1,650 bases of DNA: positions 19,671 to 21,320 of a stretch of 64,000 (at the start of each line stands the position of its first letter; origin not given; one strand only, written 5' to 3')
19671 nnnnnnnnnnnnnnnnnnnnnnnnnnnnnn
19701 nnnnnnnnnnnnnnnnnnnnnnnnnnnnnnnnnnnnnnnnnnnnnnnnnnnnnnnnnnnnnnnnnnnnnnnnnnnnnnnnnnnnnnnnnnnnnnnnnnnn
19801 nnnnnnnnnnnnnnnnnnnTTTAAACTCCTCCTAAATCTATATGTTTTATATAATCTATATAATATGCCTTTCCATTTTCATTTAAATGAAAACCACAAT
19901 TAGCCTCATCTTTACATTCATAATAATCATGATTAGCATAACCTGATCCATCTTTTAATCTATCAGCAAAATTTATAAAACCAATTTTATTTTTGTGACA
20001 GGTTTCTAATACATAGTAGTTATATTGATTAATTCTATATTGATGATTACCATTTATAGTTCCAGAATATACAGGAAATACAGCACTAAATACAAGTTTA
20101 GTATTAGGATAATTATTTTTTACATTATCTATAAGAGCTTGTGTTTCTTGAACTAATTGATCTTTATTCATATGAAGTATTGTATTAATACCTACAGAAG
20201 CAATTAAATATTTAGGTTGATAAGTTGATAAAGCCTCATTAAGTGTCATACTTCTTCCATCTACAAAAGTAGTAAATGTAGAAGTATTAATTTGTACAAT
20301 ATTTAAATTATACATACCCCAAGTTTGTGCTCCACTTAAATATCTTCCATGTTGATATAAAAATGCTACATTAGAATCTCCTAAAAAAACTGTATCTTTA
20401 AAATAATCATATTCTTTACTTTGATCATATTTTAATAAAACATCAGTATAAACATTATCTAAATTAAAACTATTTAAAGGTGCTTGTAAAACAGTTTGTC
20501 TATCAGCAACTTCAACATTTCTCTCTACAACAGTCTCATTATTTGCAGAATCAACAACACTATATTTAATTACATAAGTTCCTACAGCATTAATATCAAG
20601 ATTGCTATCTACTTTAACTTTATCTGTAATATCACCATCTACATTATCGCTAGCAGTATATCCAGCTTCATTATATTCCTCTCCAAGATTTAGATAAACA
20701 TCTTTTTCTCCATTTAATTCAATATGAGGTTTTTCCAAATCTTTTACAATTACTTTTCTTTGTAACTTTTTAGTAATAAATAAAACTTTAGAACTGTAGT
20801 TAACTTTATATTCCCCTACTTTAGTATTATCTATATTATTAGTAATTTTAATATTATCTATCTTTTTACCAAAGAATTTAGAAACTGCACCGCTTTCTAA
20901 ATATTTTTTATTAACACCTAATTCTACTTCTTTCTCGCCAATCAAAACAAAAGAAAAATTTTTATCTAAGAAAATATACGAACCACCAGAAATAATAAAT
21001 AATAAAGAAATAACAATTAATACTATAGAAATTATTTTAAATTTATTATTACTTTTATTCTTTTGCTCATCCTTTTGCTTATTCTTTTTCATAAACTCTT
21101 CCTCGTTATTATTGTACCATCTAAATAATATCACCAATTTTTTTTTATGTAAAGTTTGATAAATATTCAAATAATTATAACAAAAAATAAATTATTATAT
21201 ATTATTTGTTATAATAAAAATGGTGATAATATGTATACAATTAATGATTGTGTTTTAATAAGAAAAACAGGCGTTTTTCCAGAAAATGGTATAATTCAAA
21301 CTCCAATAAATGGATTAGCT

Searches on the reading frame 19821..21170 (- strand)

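Call 45: search_protein_families(library=pfam, proteins=[window:19821-21170:-], max_evalue=0.0001)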
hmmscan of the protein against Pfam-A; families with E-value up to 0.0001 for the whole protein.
window:19821-21170:- (449 aa): 2 families
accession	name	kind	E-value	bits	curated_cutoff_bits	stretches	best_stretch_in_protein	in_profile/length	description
PF16403.11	Bact_surface_Ig-like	-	3.8e-29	101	27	1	150-221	1-71/71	Bacterial surface protein, Ig-like domain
PF13472.12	Lipase_GDSL_2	-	5.8e-11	43.7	32.9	1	262-434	1-176/178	GDSL-like Lipase/Acylhydrolase family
